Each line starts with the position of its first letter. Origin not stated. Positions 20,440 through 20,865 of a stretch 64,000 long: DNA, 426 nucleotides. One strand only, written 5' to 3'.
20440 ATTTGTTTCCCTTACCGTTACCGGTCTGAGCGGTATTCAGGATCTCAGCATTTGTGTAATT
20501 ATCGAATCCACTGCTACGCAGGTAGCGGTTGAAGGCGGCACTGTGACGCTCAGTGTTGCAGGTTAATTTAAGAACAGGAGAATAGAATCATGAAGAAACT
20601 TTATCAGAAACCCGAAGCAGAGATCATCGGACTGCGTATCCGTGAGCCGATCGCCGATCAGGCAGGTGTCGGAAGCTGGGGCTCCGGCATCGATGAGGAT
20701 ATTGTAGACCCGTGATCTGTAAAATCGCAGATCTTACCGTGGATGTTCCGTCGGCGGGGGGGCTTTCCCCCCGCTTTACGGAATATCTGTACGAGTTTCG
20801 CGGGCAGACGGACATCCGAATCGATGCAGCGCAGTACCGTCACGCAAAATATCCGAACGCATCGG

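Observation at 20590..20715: Unannotated 41-aa ORF with an RRE-binding-like leader motif, translationally coupled to an HprK-related kinase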

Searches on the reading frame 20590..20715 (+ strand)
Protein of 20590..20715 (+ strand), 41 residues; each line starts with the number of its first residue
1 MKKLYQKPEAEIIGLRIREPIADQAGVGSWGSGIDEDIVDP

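Call 5: search_protein_families(library=pfam, proteins=[window:20590-20715:+], max_evalue=0.01)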
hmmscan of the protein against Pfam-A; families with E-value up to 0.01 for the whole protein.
window:20590-20715:+ (41 aa): 0 families

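Call 6: search_protein_families(library=ncbifam, proteins=[window:20590-20715:+], max_evalue=0.01)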
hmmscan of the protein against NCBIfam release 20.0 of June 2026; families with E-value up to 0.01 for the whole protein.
window:20590-20715:+ (41 aa): 0 families

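Call 34: find_homologous_proteins(query=A2, max_evalue=0.001)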
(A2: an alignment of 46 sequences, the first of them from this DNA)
Query A2 (46 sequences) (41 aa, profile of the alignment): 36 proteins with E <= 0.001 among 90 candidates.
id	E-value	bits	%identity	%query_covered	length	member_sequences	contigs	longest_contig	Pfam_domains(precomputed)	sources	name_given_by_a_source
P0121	6.6e-9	54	92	93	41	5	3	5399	-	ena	-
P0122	1.1e-8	53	76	100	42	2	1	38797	-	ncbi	-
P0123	4.0e-8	51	53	37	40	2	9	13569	-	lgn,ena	-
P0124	7.6e-8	50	45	54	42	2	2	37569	-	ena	-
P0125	1.0e-7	50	-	-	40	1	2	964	-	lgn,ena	-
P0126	1.4e-7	50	41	88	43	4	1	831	-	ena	-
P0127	1.9e-7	49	48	56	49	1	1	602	-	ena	-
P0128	2.0e-7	49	48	56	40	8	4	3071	-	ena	-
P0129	2.3e-7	49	43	56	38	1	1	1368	-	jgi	jgi:hypothetical protein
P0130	2.7e-7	49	37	90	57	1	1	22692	-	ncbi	-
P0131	7.0e-7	47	39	88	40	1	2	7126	-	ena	-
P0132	8.1e-7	47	35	63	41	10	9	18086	-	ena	-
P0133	1.5e-6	46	48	56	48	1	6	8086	-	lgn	-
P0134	2.6e-6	46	45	54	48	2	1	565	-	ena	-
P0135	2.8e-6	45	35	63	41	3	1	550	-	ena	-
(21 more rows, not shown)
